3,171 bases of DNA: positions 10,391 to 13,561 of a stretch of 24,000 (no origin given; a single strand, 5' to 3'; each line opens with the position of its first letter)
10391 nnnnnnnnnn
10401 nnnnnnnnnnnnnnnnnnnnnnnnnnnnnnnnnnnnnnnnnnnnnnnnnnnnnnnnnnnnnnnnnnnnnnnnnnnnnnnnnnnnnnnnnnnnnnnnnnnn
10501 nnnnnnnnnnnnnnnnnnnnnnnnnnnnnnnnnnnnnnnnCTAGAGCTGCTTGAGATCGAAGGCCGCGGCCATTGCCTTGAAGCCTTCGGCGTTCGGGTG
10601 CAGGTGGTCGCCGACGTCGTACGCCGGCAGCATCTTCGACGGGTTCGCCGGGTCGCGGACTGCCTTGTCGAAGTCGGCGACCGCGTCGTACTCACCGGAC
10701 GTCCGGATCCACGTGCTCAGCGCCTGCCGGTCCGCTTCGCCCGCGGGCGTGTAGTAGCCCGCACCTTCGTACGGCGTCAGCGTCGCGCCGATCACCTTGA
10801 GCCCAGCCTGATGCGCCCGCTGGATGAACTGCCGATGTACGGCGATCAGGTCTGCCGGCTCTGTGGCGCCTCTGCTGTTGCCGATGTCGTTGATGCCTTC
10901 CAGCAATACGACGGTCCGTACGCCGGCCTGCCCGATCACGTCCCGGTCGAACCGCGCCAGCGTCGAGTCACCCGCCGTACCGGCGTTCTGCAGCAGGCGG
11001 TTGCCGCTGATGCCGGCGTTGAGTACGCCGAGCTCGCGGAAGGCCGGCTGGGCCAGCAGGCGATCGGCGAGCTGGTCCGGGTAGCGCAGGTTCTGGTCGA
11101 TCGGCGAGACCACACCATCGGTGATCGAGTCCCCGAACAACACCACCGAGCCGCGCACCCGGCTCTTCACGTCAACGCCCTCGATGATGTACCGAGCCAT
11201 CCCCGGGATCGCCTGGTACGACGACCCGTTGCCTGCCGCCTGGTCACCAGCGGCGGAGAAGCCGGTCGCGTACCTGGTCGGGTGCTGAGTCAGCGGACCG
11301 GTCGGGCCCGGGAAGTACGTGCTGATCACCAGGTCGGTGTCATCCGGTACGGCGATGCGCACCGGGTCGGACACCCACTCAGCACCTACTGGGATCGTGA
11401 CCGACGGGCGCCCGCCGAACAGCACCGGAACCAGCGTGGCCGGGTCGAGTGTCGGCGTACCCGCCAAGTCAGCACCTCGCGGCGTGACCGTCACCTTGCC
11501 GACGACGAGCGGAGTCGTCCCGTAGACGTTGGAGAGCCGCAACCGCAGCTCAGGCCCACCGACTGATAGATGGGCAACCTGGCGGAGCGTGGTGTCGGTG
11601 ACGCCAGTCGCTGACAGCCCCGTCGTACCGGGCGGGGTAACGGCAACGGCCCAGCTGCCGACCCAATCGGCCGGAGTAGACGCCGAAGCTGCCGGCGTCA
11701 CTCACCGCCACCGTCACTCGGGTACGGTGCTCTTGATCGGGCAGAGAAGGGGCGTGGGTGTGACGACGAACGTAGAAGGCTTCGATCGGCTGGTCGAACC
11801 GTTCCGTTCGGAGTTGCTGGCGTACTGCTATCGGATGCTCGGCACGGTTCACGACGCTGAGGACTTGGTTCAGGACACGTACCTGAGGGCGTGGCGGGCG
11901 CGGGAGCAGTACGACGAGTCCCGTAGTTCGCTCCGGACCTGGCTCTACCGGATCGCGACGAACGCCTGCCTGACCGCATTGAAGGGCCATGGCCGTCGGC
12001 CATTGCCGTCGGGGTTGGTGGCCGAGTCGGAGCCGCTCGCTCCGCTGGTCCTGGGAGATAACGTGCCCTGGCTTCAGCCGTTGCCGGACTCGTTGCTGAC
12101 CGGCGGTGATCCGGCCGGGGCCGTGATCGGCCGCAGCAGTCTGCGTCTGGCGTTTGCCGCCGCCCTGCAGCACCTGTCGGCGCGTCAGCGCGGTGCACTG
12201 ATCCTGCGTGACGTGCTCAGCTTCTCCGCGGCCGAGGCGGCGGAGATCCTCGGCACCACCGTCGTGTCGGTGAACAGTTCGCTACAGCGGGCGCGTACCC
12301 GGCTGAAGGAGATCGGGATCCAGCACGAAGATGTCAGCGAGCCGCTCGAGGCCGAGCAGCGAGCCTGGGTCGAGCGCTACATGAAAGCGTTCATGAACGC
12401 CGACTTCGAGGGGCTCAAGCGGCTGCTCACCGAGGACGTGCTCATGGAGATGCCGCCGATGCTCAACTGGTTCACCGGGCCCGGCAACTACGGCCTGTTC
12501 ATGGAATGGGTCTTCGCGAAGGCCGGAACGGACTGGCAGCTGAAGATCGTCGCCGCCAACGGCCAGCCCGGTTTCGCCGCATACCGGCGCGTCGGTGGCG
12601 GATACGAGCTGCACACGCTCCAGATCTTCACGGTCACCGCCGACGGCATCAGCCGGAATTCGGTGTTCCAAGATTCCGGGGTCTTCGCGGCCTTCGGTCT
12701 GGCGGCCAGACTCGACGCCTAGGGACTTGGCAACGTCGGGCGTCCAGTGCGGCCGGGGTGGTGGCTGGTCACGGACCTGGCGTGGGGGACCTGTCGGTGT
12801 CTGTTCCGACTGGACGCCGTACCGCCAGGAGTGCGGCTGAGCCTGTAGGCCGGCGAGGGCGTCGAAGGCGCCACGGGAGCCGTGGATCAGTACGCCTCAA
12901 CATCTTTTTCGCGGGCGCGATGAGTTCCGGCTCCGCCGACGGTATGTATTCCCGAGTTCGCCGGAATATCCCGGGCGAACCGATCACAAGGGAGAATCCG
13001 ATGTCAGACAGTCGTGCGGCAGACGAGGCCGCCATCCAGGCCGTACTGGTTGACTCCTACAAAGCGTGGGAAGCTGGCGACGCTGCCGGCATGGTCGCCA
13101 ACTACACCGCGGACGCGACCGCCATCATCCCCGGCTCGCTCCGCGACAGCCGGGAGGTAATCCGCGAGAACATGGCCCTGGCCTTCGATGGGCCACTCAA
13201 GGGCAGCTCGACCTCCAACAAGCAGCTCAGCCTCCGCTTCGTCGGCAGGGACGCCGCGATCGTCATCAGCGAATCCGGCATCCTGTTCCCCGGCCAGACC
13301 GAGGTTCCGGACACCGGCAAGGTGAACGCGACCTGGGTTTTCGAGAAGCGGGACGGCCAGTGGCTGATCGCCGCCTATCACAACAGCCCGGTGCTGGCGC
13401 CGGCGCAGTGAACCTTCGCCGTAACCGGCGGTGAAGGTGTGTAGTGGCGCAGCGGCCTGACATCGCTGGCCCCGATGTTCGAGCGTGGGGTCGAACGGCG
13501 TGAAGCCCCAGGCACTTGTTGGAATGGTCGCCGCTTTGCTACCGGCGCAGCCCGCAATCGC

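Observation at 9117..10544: Second HAL/PAL-superfamily gene with Gly-Thr-Gly in place of the MIO triad and Phe in place of the catalytic Tyr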

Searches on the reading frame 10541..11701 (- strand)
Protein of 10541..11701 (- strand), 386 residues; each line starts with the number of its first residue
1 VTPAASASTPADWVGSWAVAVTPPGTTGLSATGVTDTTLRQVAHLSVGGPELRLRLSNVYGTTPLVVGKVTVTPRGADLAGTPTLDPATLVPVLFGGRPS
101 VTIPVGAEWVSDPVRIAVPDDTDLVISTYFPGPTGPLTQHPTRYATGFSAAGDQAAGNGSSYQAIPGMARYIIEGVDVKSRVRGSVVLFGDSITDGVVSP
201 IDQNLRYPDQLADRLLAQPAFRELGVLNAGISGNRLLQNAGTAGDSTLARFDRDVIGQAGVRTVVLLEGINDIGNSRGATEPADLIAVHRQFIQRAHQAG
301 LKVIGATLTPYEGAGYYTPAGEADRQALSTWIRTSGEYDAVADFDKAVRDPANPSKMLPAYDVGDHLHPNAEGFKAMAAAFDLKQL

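Call 10: search_protein_families(library=pfam, proteins=[window:10541-11701:-], max_evalue=0.001)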
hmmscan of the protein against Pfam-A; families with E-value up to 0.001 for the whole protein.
window:10541-11701:- (386 aa): 2 families
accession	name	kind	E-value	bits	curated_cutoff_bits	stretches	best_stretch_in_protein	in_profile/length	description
PF13472.12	Lipase_GDSL_2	-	1.4e-24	88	32.9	1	188-375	1-177/178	GDSL-like Lipase/Acylhydrolase family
PF00657.28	Lipase_GDSL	-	1.2e-18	68.5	23.6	1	186-380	1-207/208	GDSL-like Lipase/Acylhydrolase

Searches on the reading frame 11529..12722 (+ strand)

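Call 10: search_protein_families(library=pfam, proteins=[window:11529-12722:+], max_evalue=0.001)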
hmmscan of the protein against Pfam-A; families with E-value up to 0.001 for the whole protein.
window:11529-12722:+ (397 aa): 5 families
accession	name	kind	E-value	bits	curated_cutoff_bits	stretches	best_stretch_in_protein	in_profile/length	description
PF04542.20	Sigma70_r2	-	2.8e-22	78.7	24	1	88-156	1-70/71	Sigma-70 region 2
PF08281.18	Sigma70_r4_2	-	2.3e-13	50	25.7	1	207-259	2-54/54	Sigma-70, region 4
PF12680.13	SnoaL_2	-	1e-07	32.9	27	1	281-373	1-97/102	SnoaL-like domain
PF22233.2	PhyR_sigma-like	-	1.8e-05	24.8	27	1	213-256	1-44/50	Response regulator PhyR, sigma-like domain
PF04545.22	Sigma70_r4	-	3.9e-05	23.5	24.1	1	212-261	1-50/50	Sigma-70, region 4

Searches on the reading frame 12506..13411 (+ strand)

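Call 11: search_protein_families(library=pfam, proteins=[window:12506-13411:+], max_evalue=0.001)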
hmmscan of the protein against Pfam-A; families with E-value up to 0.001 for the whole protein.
window:12506-13411:+ (301 aa): 5 families
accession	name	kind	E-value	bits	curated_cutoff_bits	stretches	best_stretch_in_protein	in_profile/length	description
PF13474.12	SnoaL_3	-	9.8e-10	39.3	22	1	177-296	1-119/121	SnoaL-like domain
PF14534.12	DUF4440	-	6.3e-06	27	25.2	1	178-288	2-107/107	Domain of unknown function (DUF4440)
PF12680.13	SnoaL_2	-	5.8e-05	24.1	27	1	184-286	4-99/102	SnoaL-like domain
PF08332.16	CaMKII_AD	-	0.00011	22.8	22.1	1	178-295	6-126/128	Calcium/calmodulin dependent protein kinase II association domain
PF13577.12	SnoaL_4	-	0.00048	20.6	24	0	170-291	2-125/126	SnoaL-like domain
